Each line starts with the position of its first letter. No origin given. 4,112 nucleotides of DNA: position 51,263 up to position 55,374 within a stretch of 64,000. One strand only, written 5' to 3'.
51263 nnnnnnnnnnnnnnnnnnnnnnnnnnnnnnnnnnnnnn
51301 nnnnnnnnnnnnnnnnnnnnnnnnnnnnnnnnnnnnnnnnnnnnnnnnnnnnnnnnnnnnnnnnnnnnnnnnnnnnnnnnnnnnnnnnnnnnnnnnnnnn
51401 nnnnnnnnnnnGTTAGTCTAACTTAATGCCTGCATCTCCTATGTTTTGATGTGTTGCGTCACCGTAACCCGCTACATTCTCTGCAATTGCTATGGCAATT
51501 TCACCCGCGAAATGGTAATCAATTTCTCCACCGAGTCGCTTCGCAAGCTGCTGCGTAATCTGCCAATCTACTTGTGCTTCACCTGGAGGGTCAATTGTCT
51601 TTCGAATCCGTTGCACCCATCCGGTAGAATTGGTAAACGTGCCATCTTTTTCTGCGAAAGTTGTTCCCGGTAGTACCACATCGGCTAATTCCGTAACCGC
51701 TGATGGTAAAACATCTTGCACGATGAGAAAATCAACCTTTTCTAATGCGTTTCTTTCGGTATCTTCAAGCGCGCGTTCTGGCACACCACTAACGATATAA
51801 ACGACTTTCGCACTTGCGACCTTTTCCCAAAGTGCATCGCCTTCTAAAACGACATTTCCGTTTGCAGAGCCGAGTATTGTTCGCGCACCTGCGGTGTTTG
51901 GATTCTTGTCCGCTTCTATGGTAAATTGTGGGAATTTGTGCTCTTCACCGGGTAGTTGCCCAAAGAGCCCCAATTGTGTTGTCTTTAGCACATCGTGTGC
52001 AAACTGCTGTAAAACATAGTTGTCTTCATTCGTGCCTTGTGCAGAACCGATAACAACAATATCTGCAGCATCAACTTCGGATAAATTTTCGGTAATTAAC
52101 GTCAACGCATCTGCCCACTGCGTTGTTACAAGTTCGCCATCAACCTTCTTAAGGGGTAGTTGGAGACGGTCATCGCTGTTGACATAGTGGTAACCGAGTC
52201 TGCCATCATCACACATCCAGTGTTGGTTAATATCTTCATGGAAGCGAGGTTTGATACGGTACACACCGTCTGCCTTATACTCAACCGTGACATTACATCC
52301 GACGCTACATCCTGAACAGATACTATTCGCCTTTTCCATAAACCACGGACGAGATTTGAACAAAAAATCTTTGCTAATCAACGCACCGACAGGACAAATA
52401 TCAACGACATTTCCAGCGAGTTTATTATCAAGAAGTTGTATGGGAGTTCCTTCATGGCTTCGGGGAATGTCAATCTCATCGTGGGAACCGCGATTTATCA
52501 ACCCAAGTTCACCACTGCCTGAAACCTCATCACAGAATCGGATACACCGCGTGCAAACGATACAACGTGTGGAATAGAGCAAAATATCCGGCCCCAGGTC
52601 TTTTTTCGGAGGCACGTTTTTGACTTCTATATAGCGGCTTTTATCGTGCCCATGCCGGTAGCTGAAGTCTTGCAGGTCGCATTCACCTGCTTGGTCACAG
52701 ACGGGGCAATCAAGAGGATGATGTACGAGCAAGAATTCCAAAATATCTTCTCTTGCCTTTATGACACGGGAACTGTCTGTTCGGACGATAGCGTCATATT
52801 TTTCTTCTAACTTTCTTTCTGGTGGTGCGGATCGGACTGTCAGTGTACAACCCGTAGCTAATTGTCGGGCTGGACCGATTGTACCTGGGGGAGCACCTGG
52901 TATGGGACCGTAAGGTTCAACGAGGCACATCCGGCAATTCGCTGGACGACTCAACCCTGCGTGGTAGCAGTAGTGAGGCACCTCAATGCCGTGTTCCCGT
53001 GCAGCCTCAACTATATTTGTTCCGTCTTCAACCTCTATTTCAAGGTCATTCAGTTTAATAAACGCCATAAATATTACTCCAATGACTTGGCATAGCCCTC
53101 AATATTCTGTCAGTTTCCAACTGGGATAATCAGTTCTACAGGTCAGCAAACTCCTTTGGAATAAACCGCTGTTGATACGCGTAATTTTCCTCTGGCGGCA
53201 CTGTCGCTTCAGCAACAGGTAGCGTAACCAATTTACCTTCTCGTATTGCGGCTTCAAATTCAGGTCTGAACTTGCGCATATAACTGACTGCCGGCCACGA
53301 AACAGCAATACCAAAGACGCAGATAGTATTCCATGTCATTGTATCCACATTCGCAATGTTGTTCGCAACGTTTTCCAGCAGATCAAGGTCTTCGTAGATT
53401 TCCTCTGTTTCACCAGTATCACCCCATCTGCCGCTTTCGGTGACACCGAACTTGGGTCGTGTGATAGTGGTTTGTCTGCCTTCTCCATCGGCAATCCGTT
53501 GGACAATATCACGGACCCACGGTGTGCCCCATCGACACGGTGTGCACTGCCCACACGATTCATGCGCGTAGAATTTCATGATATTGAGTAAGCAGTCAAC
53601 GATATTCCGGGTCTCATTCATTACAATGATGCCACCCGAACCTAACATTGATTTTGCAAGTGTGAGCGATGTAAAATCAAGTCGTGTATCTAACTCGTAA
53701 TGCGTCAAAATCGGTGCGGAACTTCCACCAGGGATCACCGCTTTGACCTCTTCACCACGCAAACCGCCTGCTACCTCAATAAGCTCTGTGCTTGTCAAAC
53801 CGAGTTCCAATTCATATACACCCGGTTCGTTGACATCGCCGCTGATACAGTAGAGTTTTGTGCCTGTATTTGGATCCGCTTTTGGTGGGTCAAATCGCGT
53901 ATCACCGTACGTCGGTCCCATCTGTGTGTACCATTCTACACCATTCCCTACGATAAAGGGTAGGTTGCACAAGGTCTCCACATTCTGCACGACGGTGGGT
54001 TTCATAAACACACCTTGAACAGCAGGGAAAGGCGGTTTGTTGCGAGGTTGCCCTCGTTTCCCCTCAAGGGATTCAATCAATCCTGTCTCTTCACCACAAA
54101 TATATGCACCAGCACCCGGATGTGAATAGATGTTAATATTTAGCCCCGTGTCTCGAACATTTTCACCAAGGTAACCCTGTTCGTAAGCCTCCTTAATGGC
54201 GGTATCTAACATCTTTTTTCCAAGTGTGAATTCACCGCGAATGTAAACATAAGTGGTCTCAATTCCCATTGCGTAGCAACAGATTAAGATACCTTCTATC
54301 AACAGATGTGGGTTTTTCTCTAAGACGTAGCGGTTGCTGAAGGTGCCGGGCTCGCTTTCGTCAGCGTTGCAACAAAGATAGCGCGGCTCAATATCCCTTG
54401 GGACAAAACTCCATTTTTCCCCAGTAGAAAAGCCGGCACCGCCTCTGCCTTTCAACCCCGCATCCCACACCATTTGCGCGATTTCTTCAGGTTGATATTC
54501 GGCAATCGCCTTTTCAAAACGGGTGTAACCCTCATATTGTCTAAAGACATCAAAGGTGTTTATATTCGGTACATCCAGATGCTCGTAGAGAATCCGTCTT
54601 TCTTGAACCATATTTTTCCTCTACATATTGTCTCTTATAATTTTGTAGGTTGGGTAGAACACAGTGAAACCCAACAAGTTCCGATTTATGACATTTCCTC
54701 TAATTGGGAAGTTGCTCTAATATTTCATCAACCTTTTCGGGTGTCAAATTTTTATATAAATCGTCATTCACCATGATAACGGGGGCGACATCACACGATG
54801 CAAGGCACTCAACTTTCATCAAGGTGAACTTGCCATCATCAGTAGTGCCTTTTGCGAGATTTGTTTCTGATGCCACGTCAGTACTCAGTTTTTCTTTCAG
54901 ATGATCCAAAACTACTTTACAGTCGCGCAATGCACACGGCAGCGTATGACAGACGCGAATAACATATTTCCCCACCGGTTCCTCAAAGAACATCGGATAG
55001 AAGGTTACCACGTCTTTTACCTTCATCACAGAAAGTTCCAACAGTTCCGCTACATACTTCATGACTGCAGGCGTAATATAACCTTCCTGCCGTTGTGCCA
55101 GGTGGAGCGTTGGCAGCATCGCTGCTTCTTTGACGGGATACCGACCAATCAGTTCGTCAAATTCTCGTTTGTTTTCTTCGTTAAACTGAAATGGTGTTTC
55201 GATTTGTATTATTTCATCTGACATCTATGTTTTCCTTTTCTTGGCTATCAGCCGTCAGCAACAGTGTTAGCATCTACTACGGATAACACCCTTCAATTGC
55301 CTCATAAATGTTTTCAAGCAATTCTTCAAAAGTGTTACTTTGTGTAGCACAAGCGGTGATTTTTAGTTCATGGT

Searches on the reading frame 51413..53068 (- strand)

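Call 9: search_protein_families(library=pfam, proteins=[window:51413-53068:-], max_evalue=0.001)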
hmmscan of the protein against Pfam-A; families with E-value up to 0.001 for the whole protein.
window:51413-53068:- (551 aa): 7 families
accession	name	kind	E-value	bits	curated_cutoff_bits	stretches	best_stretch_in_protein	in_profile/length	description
PF00384.28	Molybdopterin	-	5.3e-27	95.2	24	2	419-511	258-353/353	Molybdopterin oxidoreductase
PF22117.2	Fer4_Nqo3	-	5.1e-21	75.1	27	1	159-230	1-66/67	NADH-quinone oxidoreductase subunit 3, ferredoxin-like domain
PF10588.14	NADH-G_4Fe-4S_3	-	5.3e-17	61.5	27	1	106-145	1-40/40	NADH-ubiquinone oxidoreductase-G iron-sulfur binding region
PF22151.2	Fer4_NDSU1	-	1.3e-09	37.8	23.8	1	246-292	3-49/51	NADH-ubiquinone oxidoreductase NDSU1/NuoG-like, 4Fe-4S domain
PF04879.21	Molybdop_Fe4S4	-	4.9e-09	36.5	22.7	1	245-298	2-55/55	Molybdopterin oxidoreductase Fe4S4 domain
PF13510.11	Fer2_4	-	2.8e-07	30.9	22.8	1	4-52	6-58/82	2Fe-2S iron-sulfur cluster binding domain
PF00111.32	Fer2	-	7.9e-07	29.4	21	1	8-51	7-46/77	2Fe-2S iron-sulfur cluster binding domain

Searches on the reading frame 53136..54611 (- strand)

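Call 9: search_protein_families(library=pfam, proteins=[window:53136-54611:-], max_evalue=0.001)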
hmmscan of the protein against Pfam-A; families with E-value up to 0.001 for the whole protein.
window:53136-54611:- (491 aa): 4 families
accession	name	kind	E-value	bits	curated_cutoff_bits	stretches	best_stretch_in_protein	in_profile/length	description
PF01512.22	Complex1_51K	-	2e-43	148.3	31.2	1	50-218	3-149/150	Nuo51 FMN-binding domain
PF10589.14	NADH_4Fe-4S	-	3.4e-23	81.8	23.5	2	340-383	2-45/85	NADH-ubiquinone oxidoreductase-F iron-sulfur binding region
PF22461.2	SLBB_2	-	2e-10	41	27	1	252-324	1-73/79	SLBB domain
PF10531.15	SLBB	-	1.5e-07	31.5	27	1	254-300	2-53/55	SLBB domain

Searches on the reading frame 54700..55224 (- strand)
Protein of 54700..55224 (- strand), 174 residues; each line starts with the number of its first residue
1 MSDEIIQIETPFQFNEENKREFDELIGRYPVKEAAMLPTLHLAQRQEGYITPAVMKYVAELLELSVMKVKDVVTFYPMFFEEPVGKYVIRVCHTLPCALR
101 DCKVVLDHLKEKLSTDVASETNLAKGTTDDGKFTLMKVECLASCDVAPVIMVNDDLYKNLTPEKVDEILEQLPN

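Call 9: search_protein_families(library=pfam, proteins=[window:54700-55224:-], max_evalue=0.001)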
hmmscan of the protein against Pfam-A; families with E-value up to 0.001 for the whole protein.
window:54700-55224:- (174 aa): 1 family
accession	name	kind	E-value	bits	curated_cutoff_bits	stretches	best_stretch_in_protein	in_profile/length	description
PF01257.25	2Fe-2S_thioredx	-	5.9e-51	172.6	24.8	1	23-172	2-144/145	Thioredoxin-like [2Fe-2S] ferredoxin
